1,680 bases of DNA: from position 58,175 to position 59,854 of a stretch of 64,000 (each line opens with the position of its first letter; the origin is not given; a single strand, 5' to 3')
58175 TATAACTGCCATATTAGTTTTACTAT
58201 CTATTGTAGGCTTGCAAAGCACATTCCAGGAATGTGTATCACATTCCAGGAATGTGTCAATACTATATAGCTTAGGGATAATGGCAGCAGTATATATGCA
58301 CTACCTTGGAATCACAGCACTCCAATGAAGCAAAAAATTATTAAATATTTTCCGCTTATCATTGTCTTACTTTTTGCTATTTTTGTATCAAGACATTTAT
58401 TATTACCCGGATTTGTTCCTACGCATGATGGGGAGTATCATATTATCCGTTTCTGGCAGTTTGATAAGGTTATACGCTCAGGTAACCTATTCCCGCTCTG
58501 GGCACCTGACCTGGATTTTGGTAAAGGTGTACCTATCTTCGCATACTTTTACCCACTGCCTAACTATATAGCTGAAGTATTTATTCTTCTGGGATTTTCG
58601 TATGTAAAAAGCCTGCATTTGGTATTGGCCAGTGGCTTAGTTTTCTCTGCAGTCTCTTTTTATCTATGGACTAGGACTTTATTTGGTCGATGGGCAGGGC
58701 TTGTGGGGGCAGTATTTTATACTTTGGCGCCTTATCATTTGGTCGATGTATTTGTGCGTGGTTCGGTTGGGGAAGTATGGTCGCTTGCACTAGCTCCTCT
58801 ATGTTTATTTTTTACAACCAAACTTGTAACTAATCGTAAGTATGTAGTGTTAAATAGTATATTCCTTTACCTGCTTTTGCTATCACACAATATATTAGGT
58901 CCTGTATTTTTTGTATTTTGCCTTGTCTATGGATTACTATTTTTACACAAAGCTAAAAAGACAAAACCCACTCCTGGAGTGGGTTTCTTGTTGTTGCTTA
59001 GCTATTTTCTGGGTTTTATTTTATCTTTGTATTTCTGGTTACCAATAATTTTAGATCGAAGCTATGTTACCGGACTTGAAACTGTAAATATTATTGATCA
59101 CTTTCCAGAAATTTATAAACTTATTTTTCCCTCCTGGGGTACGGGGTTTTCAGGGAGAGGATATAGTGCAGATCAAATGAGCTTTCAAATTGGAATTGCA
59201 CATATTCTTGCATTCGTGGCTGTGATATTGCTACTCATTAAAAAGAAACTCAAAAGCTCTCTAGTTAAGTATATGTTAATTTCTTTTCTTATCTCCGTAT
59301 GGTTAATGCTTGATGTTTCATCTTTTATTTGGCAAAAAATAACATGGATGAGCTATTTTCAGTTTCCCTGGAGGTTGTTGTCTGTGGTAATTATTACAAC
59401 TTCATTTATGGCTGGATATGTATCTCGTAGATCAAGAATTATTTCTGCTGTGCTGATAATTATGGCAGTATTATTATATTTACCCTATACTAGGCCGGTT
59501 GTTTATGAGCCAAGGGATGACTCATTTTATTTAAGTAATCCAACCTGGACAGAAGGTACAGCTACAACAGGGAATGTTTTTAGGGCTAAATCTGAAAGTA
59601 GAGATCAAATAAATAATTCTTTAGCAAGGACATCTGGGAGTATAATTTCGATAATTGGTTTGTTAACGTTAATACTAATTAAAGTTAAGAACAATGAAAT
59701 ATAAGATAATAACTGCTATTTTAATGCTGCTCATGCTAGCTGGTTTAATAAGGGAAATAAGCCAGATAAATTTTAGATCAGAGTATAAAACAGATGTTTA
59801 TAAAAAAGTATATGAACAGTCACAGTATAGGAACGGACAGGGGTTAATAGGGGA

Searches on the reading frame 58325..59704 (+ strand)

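Call 23: search_protein_families(library=pfam, proteins=[window:58325-59704:+], max_evalue=0.001)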
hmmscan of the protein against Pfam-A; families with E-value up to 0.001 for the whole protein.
window:58325-59704:+ (459 aa): 1 family
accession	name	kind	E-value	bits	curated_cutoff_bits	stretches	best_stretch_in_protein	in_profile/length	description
PF10131.15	PTPS_related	-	8.1e-08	31.6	26.4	1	72-399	1-317/621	6-pyruvoyl-tetrahydropterin synthase related domain; membrane protein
